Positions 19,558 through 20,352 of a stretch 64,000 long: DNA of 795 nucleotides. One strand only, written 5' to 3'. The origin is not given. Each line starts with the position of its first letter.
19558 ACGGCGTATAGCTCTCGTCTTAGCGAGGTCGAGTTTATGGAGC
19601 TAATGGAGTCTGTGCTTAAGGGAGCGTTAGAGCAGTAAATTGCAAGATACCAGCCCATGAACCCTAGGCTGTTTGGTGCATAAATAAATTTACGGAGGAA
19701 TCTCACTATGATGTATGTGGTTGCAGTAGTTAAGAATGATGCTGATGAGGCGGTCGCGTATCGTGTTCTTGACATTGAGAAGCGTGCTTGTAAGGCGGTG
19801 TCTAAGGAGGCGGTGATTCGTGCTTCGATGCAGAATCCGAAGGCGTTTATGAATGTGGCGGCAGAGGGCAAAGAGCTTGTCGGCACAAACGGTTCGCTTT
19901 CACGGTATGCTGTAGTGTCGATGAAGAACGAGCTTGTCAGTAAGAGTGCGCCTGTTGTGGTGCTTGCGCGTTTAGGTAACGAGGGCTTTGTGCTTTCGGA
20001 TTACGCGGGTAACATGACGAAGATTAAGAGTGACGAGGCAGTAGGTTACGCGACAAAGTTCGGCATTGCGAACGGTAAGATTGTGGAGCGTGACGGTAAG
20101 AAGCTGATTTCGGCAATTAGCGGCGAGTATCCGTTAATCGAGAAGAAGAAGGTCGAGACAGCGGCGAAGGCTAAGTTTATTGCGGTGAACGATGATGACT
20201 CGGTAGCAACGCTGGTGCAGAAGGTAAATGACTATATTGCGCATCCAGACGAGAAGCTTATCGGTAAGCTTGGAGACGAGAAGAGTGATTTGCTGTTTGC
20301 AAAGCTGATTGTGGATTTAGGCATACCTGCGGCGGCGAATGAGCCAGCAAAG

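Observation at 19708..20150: One ~65-aa module recurs at the N-terminus of about 18 proteins in this window, sometimes in tandem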

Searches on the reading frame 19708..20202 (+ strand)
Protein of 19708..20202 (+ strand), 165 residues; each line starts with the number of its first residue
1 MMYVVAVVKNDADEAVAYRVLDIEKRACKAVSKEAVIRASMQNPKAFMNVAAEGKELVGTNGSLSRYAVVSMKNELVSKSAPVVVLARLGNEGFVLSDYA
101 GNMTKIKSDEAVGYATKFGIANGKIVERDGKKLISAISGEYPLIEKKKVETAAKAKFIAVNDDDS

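Call 21: search_solved_structures(query=A2, max_evalue=10)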
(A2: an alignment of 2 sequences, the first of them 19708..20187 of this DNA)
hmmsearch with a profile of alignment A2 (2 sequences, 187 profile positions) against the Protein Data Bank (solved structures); distinct sequences matched with E-value up to 10: 7.
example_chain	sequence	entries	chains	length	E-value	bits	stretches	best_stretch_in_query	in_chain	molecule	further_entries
9b1w_q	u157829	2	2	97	0.006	19.5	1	69-127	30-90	Large ribosomal subunit protein uL24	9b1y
5o60_V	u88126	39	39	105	0.02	17.7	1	69-127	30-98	50S ribosomal protein L24 | Large ribosomal subunit protein uL24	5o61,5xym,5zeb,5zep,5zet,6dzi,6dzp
8h9e_O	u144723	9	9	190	0.051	16.4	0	82-139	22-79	ATP synthase subunit O, mitochondrial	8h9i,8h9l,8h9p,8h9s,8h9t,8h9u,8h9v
6j5i_S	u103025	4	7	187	0.089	15.6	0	82-139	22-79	ATP synthase subunit O, mitochondrial | ATP synthase peripheral stalk subunit OSCP, mitochondrial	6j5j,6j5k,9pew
9pex_O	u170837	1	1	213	0.13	15.2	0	82-139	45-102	ATP synthase peripheral stalk subunit OSCP, mitochondrial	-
9bxu_S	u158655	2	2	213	0.25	14.2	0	82-139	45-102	ATP synthase subunit O, mitochondrial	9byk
2bo5_A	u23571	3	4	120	1.1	12.1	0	82-139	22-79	ATP SYNTHASE OLIGOMYCIN SENSITIVITY CONFERRAL PROTEIN | ATP synthase O subunit, mitochondrial | ATP SYNTHASE SUBUNIT O, MITOCHONDRIAL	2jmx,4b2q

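Call 29: search_protein_representatives(alignment_id=A2)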
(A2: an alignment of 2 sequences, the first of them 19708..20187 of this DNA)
Query: 2 sequences, 187 profile positions. Proteins with E-value up to 0.001 (for the whole library): 647; up to 1e-10: 283; up to 1e-30: 3. The best 150 are listed.
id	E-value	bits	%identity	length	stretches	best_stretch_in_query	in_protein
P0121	8.7e-92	322.2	-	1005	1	1-187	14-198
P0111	1.6e-72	259.4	-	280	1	14-182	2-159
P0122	8.7e-38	146.1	-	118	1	1-89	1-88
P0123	1.5e-28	116.0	-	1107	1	14-167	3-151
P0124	8.0e-24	100.6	-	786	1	14-169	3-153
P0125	1.2e-23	100.1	-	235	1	9-165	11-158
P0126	2.8e-23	98.8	-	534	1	16-181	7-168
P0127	1.4e-22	96.6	-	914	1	14-172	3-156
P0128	1.8e-22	96.2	-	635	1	14-167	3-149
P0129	2.0e-22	96.0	-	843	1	14-177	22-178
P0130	2.4e-22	95.8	-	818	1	13-170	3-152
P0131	2.6e-22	95.7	-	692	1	16-168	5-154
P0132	3.0e-22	95.5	-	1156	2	29-169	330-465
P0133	2.0e-21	92.8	-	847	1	16-183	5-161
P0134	4.2e-21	91.7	-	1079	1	14-165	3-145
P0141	1.6e-20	89.9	-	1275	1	14-168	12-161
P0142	1.8e-20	89.7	-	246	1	14-169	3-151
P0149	6.1e-20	88.0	-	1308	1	13-167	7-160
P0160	4.9e-19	85.0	-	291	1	16-182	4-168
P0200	1.3e-16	77.1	-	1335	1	14-162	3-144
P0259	2.7e-14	69.6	-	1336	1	15-167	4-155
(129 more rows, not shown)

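Call 33: search_protein_families(library=pfam, alignment_id=A3, max_evalue=0.001)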
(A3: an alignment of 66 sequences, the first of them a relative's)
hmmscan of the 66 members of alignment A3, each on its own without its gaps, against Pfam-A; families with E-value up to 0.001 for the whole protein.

A. member 1, P0123 (1107 aa): 0 families

B. families by the number of members that match (of 66 scanned): 8 families
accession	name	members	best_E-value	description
PF13306.12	LRR_5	6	7.3e-85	BspA type Leucine rich repeat region (6 copies)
PF13855.12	LRR_8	4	1.5e-11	Leucine rich repeat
PF13203.12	DUF2201_N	3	2e-32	Putative metallopeptidase domain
PF09967.15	DUF2201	3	3.9e-15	VWA-like domain (DUF2201)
PF03382.20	DUF285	1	5.6e-15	Mycoplasma protein of unknown function, DUF285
PF12799.13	LRR_4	1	9.3e-06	Leucine Rich repeats (2 copies)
PF05725.18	FNIP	1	1.6e-05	FNIP Repeat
PF23952.1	LRR_EndoS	1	0.00022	Endo-beta-N-acetylglucosaminidase EndoS LRR domain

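Call 38: search_protein_families(library=phrogs, alignment_id=A4, max_evalue=0.01)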
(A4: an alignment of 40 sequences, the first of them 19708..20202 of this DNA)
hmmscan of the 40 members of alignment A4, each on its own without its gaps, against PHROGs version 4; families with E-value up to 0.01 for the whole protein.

A. member 1, window:19708-20202:+ (165 aa): 0 families

B. families by the number of members that match (of 40 scanned): 2 families
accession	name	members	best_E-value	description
phrog_11466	-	1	0.0027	-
phrog_30362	-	1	0.0082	DNA ligase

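Call 43: predict_structure(alignment_id=A4)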
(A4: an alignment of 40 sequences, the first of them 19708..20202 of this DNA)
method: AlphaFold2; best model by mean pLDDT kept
length: 165 residues; sequences in the alignment: 40
mean_pLDDT: 93.4   pTM: 0.83
mean pLDDT of the five models: 93.4, 93.2, 92.8, 92.6, 91.7
residues with pLDDT >= 90: 142; 70-90: 9; 50-70: 14; < 50: 0
segments of 3 or more residues with pLDDT < 50: none
pLDDT, mean of each block of 10 residues (from residue 1): 98 98 98 98 97 97 96 97 97 97 98 97 97 95 84 63 69
secondary structure, 60 per line:
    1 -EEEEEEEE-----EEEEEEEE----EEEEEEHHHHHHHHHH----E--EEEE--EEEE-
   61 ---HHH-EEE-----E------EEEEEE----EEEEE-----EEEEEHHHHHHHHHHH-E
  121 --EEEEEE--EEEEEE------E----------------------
elements in order: E2-9 E15-22 E27-32 H33-42 E50-53 E56-59 E68-70 E83-88 E93-97 E103-107 H108-118 E123-128 E131-136

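Call 47: fold_search(model_id=the predicted structure, library=pdb)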
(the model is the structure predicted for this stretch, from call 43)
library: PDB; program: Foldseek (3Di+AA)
matches with E <= 10: 595; with E <= 0.001: 0
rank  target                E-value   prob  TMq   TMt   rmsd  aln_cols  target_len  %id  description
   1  4ydu_A                2.4e-01  0.04  0.13  0.09  14.8       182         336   13  Crystal structure of E. coli YgjD-YeaZ heterodimer in complex with ADP (released 2015-03-04)
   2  5aqf_A                3.0e-01  0.03  0.13  0.07  21.1       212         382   10  Fragment-based screening of HSP70 sheds light on the functional role of ATP-binding site residues (released 2016-10-05)
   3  4wq5_A                3.2e-01  0.04  0.13  0.08  14.5       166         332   11  YgjD(V85E)-YeaZ heterodimer in complex with ATP (released 2015-01-28)
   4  4wq5_B                3.6e-01  0.04  0.13  0.08  15.2       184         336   13  YgjD(V85E)-YeaZ heterodimer in complex with ATP (released 2015-01-28)
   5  7utn_D                3.6e-01  0.04  0.13  0.07  27.1       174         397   11  IscB and wRNA bound to Target DNA (released 2022-06-15)
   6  5aqm_C                4.3e-01  0.02  0.13  0.07  20.9       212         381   11  Fragment-based screening of HSP70 sheds light on the functional role of ATP-binding site residues (released 2016-10-05)
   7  1hx1_A                4.6e-01  0.02  0.11  0.07  20.4       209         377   10  CRYSTAL STRUCTURE OF A BAG DOMAIN IN COMPLEX WITH THE HSC70 ATPASE DOMAIN (released 2001-03-07)
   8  6rji                  5.2e-01  0.07  0.15  0.14  12.7       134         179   11  X-ray structure of the elongation factor P of S. aureus (released 2020-04-01)
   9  7pkq_a                5.2e-01  0.06  0.17  0.14  16.4       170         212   12  Small subunit of the Chlamydomonas reinhardtii mitoribosome (released 2023-06-14)
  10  8jgp                  5.2e-01  0.03  0.16  0.08  13.7       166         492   11  Crystal structure of Deinococcus radiodurans exopolyphosphatase complexed with pyrophosphate (released 2024-05-15)
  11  5aqm_A                5.2e-01  0.02  0.13  0.07  20.9       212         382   11  Fragment-based screening of HSP70 sheds light on the functional role of ATP-binding site residues (released 2016-10-05)
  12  3gl1_A                5.2e-01  0.02  0.12  0.06  21.1       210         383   13  Crystal structure of ATPase domain of Ssb1 chaperone, a member of the HSP70 family, from Saccharomyces cerevisiae (released 2009-03-24)
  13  1yby_A                6.6e-01  0.06  0.14  0.13  14.3        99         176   11  Conserved hypothetical protein Cth-95 from Clostridium thermocellum (released 2005-02-01)
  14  7epq_B                6.6e-01  0.04  0.18  0.12  14.3       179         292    8  Crystal structure of exopolyphosphatase (PPX) from Porphyromonas gingivalis in complex with sulfate and magnesium ions (released 2022-05-11)
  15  1bup                  7.0e-01  0.02  0.12  0.07  20.7       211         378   10  T13S MUTANT OF BOVINE 70 KILODALTON HEAT SHOCK PROTEIN (released 1998-09-09)
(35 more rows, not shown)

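Call 51: find_homologous_proteins(query=A4, max_evalue=0.00001)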
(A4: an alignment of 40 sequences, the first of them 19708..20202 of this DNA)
Query A4 (40 sequences) (165 aa, profile of the alignment): 143 proteins with E <= 0.00001 among 4927 candidates; the best 120 are listed.
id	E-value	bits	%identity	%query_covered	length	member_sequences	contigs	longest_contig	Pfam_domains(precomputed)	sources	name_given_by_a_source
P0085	5.7e-46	174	97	100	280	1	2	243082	-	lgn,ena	-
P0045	1.8e-45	172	98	100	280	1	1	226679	-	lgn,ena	-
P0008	1.8e-45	172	98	100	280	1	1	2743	-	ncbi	-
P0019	1.9e-45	172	98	100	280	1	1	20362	-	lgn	-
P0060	2.2e-45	172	96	100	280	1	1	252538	-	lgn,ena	-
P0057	2.6e-45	172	98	100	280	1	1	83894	-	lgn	-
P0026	2.8e-45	172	98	100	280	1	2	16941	-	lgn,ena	-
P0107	2.9e-45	172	98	100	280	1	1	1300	-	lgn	-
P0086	2.9e-45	172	98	100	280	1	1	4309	-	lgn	-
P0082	2.9e-45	172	98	100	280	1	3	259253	-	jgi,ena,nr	jgi:hypothetical protein|nr:MAG TPA: hypothetical protein [Caudoviricetes sp.]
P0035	2.9e-45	172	98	100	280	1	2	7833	-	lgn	-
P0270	3.2e-45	171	96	100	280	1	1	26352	-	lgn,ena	-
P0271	3.7e-45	171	98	100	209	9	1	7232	-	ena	-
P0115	3.7e-45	171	98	100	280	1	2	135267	-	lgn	-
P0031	3.7e-45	171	98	100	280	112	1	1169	-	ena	-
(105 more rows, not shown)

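Call 53: fold_search(model_id=the predicted structure, library=viral)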
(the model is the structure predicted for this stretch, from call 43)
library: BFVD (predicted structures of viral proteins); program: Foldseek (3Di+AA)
matches with E <= 10: 636; with E <= 0.001: 0
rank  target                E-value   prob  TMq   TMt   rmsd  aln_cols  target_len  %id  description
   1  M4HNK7                1.5e-02  1.00  0.33  0.56   5.8        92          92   14  Uncharacterized protein [Bacillus phage vB_BceM_Bc431v3]
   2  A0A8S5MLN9            2.8e-02  0.10  0.14  0.09  22.9       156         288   14  Uncharacterized protein [Podoviridae sp. ctlpi2]
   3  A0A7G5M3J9            3.2e-02  0.69  0.20  0.13   9.4        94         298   16  (no name in the UniProt tables at hand)
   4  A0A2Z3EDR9            5.5e-02  0.93  0.28  0.33   4.2        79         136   19  (no name in the UniProt tables at hand)
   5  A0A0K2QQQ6            7.8e-02  0.47  0.17  0.25  10.7        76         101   12  Uncharacterized protein [Ralstonia phage RSF1]
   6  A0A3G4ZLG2            8.9e-02  0.12  0.16  0.16  19.0       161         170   12  Translation elongation factor KOW-like domain-containing protein [Terrestrivirus sp.]
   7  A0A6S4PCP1            1.0e-01  0.14  0.17  0.14  17.4       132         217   16  Tail tubular protein B [uncultured phage_MedDCM-OCT-S42-C7]
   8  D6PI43                1.4e-01  0.08  0.16  0.10  16.1       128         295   12  (no name in the UniProt tables at hand)
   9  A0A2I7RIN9            1.9e-01  0.09  0.18  0.08  15.9       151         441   11  (no name in the UniProt tables at hand)
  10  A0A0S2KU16            1.9e-01  0.04  0.11  0.06  17.3       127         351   16  Sigma 1 (Fragment) [Mammalian orthoreovirus 2]
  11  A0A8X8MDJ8            1.9e-01  0.04  0.13  0.11  16.1       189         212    9  (no name in the UniProt tables at hand)
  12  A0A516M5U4            2.2e-01  0.44  0.25  0.37   5.6        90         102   11  (no name in the UniProt tables at hand)
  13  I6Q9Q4                2.2e-01  0.10  0.18  0.15  16.6       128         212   15  Tail fiber protein / T7-like tail tubular protein B [Yersinia phage YpP-R]
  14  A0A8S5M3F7            2.5e-01  0.06  0.14  0.14  29.8       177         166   10  Uncharacterized protein [Siphoviridae sp. ctOkv13]
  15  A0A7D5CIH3            3.0e-01  0.16  0.19  0.03  11.6        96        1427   14  Non-structural polyprotein (Fragment) [SI bee virus 3]
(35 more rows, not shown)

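Call 57: list_cluster_members(proteins=[P0123, P0124, P0126, P0128, P0132, P0141, P0149, P0142, P0160, P0200])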
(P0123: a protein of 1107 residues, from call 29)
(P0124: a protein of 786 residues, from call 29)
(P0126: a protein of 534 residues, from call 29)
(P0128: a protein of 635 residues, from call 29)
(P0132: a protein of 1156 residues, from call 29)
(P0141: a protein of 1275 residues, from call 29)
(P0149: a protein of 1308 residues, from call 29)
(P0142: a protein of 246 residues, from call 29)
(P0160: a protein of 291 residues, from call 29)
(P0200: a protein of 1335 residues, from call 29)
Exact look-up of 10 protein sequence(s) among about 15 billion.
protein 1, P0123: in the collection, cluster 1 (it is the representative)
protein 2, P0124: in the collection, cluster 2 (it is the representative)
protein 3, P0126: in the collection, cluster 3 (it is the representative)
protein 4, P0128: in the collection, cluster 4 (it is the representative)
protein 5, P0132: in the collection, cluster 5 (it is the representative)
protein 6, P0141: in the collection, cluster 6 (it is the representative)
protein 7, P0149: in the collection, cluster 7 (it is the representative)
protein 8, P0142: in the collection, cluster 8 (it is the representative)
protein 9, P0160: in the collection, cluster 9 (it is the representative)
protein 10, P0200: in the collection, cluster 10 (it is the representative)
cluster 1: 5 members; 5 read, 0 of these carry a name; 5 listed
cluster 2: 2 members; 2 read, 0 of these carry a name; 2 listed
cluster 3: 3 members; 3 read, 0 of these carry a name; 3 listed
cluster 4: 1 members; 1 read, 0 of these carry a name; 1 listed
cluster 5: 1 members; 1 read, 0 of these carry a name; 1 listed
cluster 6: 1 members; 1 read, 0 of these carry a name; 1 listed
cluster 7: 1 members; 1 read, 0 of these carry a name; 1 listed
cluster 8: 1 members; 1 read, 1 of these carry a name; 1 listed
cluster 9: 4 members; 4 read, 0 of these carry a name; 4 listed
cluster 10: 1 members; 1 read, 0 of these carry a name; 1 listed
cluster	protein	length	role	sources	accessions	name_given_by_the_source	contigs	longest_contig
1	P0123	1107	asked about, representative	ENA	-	-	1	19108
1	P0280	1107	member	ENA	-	-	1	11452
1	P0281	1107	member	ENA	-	-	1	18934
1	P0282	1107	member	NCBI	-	-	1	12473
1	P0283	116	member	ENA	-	-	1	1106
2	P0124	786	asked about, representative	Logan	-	-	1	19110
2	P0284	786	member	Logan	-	-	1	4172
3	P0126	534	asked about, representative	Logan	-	-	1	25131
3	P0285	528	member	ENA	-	-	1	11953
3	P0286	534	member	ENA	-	-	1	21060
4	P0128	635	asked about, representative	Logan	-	-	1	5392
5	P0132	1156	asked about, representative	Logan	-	-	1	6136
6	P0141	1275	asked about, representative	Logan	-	-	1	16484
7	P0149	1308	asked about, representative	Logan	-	-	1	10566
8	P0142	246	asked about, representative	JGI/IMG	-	hypothetical protein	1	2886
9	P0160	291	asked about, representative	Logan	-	-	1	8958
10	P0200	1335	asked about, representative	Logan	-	-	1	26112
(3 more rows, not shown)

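Call 85: search_solved_structures(query=A4, max_evalue=10, show_alignments=2)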
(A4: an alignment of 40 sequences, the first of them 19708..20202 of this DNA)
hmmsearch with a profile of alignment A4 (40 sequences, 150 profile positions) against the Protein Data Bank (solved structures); distinct sequences matched with E-value up to 10: 4.
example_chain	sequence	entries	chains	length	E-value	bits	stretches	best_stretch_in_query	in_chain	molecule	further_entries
3nva_A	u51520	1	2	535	0.1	15.6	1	28-120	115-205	CTP synthase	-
5vgj_G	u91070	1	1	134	0.27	14.2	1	9-44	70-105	1FD6-V1V2-WITO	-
5oho_A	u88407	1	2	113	0.75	12.8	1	79-113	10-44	Transcription elongation factor SPT5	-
6eqy_A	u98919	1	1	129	0.85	12.6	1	79-113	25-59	Transcription elongation factor SPT5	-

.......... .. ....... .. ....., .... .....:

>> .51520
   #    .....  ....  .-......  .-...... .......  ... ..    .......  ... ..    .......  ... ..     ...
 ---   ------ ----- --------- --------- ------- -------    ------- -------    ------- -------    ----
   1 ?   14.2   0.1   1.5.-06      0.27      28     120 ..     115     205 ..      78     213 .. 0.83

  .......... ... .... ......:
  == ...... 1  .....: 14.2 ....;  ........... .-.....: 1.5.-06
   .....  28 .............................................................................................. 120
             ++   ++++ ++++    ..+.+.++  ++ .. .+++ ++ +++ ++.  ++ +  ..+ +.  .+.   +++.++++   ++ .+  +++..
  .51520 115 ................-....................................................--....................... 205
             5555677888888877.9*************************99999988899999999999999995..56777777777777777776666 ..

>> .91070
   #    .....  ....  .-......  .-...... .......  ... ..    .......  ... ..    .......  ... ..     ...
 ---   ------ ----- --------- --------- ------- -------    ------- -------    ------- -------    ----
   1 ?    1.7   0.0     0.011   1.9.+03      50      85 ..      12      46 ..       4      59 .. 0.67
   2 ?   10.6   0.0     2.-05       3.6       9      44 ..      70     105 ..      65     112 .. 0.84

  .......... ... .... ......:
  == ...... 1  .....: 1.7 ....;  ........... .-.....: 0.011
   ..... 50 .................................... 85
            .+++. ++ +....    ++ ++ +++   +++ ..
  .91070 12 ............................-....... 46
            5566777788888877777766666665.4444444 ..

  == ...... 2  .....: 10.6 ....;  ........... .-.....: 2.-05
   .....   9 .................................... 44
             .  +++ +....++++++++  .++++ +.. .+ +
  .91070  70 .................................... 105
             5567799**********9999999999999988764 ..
